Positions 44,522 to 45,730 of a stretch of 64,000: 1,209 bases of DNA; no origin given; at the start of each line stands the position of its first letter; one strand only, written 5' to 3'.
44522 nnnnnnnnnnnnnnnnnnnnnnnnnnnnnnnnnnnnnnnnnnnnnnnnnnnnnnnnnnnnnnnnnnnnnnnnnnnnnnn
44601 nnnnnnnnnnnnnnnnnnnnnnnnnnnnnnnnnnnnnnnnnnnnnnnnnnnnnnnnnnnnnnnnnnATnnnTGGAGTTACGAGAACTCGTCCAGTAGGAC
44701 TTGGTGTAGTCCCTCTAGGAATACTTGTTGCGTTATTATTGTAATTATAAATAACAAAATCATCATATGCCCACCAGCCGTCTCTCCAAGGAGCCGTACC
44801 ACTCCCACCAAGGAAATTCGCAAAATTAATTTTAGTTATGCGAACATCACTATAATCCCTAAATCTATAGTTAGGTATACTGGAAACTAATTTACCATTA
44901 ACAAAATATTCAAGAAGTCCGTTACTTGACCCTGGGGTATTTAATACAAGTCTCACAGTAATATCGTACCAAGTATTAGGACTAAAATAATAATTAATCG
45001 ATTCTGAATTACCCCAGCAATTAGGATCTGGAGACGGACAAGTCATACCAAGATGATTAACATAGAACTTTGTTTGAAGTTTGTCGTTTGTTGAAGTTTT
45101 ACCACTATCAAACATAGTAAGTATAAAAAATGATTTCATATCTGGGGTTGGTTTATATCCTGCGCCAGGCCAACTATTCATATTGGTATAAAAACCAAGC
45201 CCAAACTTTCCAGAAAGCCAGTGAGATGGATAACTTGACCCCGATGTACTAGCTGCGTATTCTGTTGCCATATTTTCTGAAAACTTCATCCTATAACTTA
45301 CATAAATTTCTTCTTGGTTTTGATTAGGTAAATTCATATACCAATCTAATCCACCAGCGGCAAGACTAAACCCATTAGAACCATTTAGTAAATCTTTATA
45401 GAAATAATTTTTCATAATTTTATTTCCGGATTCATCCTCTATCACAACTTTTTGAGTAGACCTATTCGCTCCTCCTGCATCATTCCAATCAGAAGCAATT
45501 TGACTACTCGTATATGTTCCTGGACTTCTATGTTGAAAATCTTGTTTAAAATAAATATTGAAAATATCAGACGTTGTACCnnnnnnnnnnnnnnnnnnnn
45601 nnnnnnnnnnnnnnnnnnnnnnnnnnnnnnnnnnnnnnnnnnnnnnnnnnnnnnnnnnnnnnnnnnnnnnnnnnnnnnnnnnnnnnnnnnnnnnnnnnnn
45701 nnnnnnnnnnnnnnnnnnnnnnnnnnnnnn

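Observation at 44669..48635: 1118-aa secreted mosaic protein (PG-binding, four Cys-rich repeats, LamG, SGNH esterase, unknown C-terminal domain) with a PG-binding coiled-coil neighbour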

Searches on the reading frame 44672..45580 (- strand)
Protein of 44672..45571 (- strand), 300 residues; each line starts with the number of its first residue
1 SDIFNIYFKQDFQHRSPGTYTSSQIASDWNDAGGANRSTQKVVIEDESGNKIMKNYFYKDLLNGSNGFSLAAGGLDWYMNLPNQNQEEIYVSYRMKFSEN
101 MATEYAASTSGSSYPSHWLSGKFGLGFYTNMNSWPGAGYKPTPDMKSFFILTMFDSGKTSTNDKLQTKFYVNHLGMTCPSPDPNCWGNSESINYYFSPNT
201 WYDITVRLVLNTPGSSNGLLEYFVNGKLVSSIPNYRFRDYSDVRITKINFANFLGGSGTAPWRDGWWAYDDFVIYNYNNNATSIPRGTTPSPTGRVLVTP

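Call 11: search_solved_structures(query=window:44672-45571:-, max_evalue=1, show_alignments=3)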
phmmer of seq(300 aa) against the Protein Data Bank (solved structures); distinct sequences matched with E-value up to 1: 0.

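Call 16: find_homologous_proteins(query=A1, max_evalue=0.001)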
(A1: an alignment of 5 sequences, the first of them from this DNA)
Query A1 (5 sequences) (303 aa, profile of the alignment): 5 proteins with E <= 0.001 among 7031 candidates.
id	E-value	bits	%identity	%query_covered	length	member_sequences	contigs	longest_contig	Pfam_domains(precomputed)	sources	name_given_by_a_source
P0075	4.2e-135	468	50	99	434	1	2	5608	PF21294.5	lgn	-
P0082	3.7e-62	229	29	38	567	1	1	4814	PF21294.5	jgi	jgi:polysaccharide lyase-like protein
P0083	3.3e-13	68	29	34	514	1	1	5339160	PF24517.3,PF21294.5,PF06848.18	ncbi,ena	-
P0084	4.4e-11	61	35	24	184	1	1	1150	PF21294.5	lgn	-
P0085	5.4e-11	61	23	93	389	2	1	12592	PF21294.5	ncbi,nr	ncbi:MAG TPA: hypothetical protein RMH99_06725 [Sandaracinaceae bacterium LLY-WYZ-13_1]|nr:hypotheti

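Call 30: search_protein_representatives(alignment_id=A1)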
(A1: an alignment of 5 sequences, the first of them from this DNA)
Query: 5 sequences, 301 profile positions. Proteins with E-value up to 0.001 (for the whole library): 4648; up to 1e-10: 2037; up to 1e-30: 172. The best 150 are listed.
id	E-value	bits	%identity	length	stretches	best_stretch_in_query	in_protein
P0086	1.4e-140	484.5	-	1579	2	5-299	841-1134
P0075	1.3e-135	468.1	-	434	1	1-301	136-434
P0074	1.2e-133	461.7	-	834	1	2-279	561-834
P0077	4.0e-99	348.3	-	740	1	1-299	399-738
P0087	1.3e-68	248.2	-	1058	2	9-297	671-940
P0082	1.2e-62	228.6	-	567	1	3-293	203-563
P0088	1.2e-57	212.2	-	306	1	6-299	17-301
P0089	2.7e-56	207.7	-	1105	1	8-301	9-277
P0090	2.8e-55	204.4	-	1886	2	4-300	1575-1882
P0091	1.3e-53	198.9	-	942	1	6-301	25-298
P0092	1.2e-52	195.7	-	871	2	16-277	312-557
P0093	6.9e-51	190.0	-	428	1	9-301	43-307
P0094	1.3e-50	189.0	-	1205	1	3-295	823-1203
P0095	1.1e-49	186.1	-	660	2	13-284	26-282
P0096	1.9e-48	181.9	-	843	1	4-293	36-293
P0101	1.2e-45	172.8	-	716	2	4-298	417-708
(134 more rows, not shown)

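Call 34: search_protein_families(library=pfam, proteins=[P0086, P0087, P0088, P0089, P0090, P0092, P0094, P0101], max_evalue=0.001)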
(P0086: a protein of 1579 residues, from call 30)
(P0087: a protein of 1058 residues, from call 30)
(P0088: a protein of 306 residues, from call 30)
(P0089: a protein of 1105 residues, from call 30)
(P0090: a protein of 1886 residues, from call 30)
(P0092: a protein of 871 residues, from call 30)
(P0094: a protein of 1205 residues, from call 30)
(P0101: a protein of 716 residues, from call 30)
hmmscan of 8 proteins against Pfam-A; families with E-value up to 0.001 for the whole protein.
P0086 (1579 aa): 5 families
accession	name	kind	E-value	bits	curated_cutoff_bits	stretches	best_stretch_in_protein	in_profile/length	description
PF21294.4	Polysacc_lyase_14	-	2.5e-30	106.2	27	2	1340-1496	37-201/215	Polysaccharide lyase 14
PF13229.12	Beta_helix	-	1.4e-20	74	25.9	3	437-583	2-149/158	Right handed beta helix region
PF00754.31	F5_F8_type_C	-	1.2e-12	48.5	28.2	1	675-790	4-122/127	F5/8 type C domain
PF22633.2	F5_F8_type_C_2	-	1.3e-08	35.8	27.8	1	691-778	4-91/91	NedA-like, galactose-binding domain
PF05048.19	NosD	-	2.5e-06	27.6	23.6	1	484-634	43-182/212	Periplasmic copper-binding protein (NosD)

P0087 (1058 aa): 3 families
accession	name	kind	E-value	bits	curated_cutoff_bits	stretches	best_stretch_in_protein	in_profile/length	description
PF21294.4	Polysacc_lyase_14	-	4.2e-41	141.5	27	2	343-526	27-215/215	Polysaccharide lyase 14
PF13385.13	Laminin_G_3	-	3.9e-18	66.5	27.6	1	65-213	3-150/151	Concanavalin A-like lectin/glucanases superfamily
PF00354.24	Pentaxin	-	2.2e-06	27.9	25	0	140-221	84-171/194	Pentaxin family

P0088 (306 aa): 1 family
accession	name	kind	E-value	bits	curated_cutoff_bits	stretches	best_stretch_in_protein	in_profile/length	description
PF21294.4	Polysacc_lyase_14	-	2.8e-22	79.9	27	1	92-262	28-199/215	Polysaccharide lyase 14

P0089 (1105 aa): 7 families
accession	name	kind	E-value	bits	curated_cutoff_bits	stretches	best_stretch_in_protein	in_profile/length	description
PF00041.27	fn3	-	9.3e-30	103.1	25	3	398-482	2-83/84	Fibronectin type III domain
PF21294.4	Polysacc_lyase_14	-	1.2e-16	61.5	27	1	79-251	36-214/215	Polysaccharide lyase 14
PF13385.13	Laminin_G_3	-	2.6e-14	54.1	27.6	1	838-996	6-150/151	Concanavalin A-like lectin/glucanases superfamily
PF18962.6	Por_Secre_tail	-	2.4e-12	47.4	27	1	1021-1103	1-75/75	Secretion system C-terminal sorting domain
PF25059.1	FN3_DSCAM-DSCAML_C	-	6.6e-09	36.4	39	0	699-765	12-77/89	DSCAM/DSCAML C-terminal Fn3-like domain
PF00431.26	CUB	-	8.7e-07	29.7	21.4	1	290-387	5-107/110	CUB domain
PF24489.1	Ig_J_second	-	0.00084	19.8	27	0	448-479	56-89/105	Tip attachment protein J second Ig-like domain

P0090 (1886 aa): 3 families
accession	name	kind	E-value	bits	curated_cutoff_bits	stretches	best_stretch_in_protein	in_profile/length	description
PF13204.13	Apiosidase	-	3.3e-71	241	26.5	1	950-1254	3-318/320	Apiosidase-like, catalytic domain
PF21294.4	Polysacc_lyase_14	-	7.7e-19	68.7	27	2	1630-1856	6-215/215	Polysaccharide lyase 14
PF12904.13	Collagen_bind_2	-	3.6e-15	56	22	1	1277-1353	14-92/92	Putative collagen-binding domain of a collagenase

P0092 (871 aa): 2 families
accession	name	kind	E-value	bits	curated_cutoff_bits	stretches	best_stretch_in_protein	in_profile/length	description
PF21294.4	Polysacc_lyase_14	-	1.1e-86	290.5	27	2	79-279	4-215/215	Polysaccharide lyase 14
PF14099.13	Polysacc_lyase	-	2e-08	34.8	29.9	0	194-245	133-182/210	Polysaccharide lyase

P0094 (1205 aa): 5 families
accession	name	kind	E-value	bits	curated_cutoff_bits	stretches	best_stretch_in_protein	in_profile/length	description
PF13204.13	Apiosidase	-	5e-70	237.1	26.5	1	198-501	6-318/320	Apiosidase-like, catalytic domain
PF21294.4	Polysacc_lyase_14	-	4.7e-21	75.9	27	1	945-1121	40-204/215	Polysaccharide lyase 14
PF12904.13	Collagen_bind_2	-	4.8e-18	65.2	22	1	528-600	18-92/92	Putative collagen-binding domain of a collagenase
PF13472.12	Lipase_GDSL_2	-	1.8e-09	38.8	32.9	1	622-787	3-177/178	GDSL-like Lipase/Acylhydrolase family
PF00657.28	Lipase_GDSL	-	0.0003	21.5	23.6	1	707-792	126-207/208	GDSL-like Lipase/Acylhydrolase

P0101 (716 aa): 1 family
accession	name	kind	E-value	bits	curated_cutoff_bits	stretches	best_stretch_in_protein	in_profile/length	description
PF21294.4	Polysacc_lyase_14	-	1.2e-36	126.9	27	2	467-677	3-208/215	Polysaccharide lyase 14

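Call 36: search_solved_structures(query=A1, max_evalue=10, show_alignments=4)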
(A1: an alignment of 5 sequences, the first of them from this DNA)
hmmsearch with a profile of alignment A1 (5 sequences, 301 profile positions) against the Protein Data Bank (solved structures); distinct sequences matched with E-value up to 10: 6.
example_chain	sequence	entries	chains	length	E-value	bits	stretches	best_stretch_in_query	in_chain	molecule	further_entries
6kcw_A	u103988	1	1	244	5.8e-12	49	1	16-275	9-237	Alginate lyase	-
5gmt_A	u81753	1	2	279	8.9e-11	45.1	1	90-280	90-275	Alginate lyase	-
6kzk_A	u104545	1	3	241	4.6e-10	42.7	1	16-275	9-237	Alginate lyase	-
6kcv_B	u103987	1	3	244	6.7e-10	42.2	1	16-275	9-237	Alginate lyase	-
4c1w_A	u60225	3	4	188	0.21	14.3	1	144-231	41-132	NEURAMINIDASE | SIALIDASE A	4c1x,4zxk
8aej_A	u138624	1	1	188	0.62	12.7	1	191-244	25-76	Lipocalin Can f 6.0101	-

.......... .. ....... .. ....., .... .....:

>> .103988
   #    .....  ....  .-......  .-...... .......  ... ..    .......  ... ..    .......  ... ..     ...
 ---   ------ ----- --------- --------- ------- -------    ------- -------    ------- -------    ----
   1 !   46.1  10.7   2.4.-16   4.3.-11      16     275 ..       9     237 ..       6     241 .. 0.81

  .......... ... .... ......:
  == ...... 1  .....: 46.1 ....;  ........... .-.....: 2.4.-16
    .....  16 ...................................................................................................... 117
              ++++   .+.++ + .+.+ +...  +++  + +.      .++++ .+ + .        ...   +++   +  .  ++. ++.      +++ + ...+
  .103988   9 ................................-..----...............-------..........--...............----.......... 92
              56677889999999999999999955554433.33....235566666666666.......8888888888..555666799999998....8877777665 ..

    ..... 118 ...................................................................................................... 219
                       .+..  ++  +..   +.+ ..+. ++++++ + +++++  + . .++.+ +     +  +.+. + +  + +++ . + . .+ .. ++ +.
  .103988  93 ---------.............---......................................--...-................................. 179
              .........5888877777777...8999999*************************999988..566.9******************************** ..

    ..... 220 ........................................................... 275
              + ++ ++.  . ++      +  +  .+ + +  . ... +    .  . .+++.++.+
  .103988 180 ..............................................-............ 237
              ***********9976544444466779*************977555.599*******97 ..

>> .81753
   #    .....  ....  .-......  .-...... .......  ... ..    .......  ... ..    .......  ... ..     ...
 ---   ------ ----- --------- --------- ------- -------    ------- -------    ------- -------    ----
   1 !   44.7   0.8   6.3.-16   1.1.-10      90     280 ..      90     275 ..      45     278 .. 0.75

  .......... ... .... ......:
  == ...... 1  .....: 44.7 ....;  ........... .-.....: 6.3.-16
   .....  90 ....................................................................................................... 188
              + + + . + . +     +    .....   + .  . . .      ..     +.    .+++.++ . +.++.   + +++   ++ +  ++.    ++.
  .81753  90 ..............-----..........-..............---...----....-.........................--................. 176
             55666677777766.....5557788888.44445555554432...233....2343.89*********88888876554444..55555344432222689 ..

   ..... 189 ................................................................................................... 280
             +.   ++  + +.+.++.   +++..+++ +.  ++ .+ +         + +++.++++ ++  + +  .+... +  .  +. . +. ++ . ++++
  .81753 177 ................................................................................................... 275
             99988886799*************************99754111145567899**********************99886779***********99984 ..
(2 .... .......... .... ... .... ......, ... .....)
